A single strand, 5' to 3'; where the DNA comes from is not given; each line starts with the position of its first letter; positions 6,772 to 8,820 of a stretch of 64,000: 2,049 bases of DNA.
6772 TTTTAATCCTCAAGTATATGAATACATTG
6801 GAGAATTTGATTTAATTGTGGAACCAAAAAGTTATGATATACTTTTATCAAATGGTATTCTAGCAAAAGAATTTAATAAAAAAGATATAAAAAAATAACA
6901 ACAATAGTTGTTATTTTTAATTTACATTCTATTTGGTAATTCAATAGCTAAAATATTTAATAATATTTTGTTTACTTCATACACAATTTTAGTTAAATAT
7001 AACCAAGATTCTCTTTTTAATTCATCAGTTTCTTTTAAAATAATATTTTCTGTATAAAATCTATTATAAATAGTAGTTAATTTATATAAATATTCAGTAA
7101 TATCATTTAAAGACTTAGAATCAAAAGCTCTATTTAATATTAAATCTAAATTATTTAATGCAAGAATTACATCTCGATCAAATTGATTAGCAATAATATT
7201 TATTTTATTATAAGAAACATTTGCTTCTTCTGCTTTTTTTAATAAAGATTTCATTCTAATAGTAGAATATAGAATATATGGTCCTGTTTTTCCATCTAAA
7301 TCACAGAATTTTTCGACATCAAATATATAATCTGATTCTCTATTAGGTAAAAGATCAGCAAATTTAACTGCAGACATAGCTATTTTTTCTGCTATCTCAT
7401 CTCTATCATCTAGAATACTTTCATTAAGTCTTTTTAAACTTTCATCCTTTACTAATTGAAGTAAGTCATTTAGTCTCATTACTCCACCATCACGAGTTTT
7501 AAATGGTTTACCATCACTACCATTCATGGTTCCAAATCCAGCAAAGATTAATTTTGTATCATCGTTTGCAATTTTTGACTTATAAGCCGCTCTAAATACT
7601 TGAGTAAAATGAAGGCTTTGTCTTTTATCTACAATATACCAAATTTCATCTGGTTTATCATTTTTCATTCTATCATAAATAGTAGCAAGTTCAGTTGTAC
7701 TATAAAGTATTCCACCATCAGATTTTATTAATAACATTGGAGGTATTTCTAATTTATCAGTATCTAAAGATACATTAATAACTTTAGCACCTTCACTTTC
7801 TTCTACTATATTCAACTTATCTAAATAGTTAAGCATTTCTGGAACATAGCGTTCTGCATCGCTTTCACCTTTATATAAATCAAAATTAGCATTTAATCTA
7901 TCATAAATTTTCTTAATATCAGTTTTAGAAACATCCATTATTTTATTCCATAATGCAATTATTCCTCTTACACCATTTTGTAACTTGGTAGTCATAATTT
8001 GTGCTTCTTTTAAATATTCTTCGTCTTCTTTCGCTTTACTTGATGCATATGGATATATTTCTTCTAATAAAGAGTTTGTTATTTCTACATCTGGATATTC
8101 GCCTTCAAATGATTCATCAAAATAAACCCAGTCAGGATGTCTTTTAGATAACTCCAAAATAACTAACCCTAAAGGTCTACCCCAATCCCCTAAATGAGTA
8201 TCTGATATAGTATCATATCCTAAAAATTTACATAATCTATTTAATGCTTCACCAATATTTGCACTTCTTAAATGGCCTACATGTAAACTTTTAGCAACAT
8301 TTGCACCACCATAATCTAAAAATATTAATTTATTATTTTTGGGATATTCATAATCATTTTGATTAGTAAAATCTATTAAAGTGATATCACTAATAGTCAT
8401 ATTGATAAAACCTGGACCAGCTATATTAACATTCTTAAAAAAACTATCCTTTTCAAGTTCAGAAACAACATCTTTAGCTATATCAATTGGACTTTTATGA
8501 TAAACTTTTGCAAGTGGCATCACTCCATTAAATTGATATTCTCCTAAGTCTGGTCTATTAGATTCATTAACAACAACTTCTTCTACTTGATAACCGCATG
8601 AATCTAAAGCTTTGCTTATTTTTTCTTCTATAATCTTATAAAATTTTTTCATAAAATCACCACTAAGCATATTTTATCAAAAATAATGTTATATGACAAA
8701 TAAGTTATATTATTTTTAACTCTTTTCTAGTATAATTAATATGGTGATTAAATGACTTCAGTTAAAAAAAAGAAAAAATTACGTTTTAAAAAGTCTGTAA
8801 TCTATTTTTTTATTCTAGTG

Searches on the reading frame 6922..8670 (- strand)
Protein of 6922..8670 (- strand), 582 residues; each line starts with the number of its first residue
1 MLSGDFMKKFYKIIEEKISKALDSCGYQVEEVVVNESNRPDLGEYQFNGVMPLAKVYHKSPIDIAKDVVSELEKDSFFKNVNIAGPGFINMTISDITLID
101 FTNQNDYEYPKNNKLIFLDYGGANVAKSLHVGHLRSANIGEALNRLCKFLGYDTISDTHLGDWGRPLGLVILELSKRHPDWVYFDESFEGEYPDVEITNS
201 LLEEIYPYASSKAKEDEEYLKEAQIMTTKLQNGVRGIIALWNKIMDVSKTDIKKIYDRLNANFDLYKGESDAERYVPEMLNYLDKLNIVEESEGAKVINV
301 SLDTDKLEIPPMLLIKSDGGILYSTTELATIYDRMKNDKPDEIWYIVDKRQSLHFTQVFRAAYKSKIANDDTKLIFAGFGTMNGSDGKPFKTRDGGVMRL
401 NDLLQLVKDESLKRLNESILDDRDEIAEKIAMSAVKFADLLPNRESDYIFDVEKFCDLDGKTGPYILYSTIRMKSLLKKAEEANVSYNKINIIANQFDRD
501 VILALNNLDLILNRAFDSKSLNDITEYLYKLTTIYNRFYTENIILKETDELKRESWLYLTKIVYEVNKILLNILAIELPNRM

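Call 30: find_encoding_contigs(protein=window:6922-8670:-, flank=10000, max_places=1)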
Protein window:6922-8670:- (582 aa): 5 contigs read that carry it; 1 place shown.
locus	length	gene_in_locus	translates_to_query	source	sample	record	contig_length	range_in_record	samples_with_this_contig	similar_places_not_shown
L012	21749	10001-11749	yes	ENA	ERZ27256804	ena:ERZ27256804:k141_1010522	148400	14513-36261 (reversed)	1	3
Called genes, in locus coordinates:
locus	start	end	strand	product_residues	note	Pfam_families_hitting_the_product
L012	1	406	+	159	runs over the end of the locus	-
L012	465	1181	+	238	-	PF23023:Anti-Pycsar_Apyc1, PF12706:Lactamase_B_2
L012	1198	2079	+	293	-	PF00005:ABC_tran, PF13304:AAA_21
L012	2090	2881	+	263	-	PF12679:ABC2_membrane_2, PF12730:ABC2_membrane_4 (weak), PF13346:ABC2_membrane_5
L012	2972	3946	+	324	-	PF01381:HTH_3, PF12844:HTH_19 (weak), PF13443:HTH_26 (weak), PF13560:HTH_31 (weak), PF15731:MqsA_antitoxin (faint)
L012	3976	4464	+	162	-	PF03167:UDG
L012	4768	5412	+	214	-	PF01520:Amidase_3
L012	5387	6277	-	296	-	-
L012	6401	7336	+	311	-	PF07751:Abi_2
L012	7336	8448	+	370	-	PF00089:Trypsin, PF13365:Trypsin_2, PF13180:PDZ_2, PF00595:PDZ, PF17820:PDZ_6 (weak)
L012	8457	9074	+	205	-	PF06271:RDD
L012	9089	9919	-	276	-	PF04203:Sortase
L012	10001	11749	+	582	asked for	PF03485:Arg_tRNA_synt_N, PF00750:tRNA-synt_1d, PF05746:DALR_1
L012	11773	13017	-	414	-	PF02388:FemAB, PF13480:Acetyltransf_6 (weak)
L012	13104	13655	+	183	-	PF03729:DUF308 (faint)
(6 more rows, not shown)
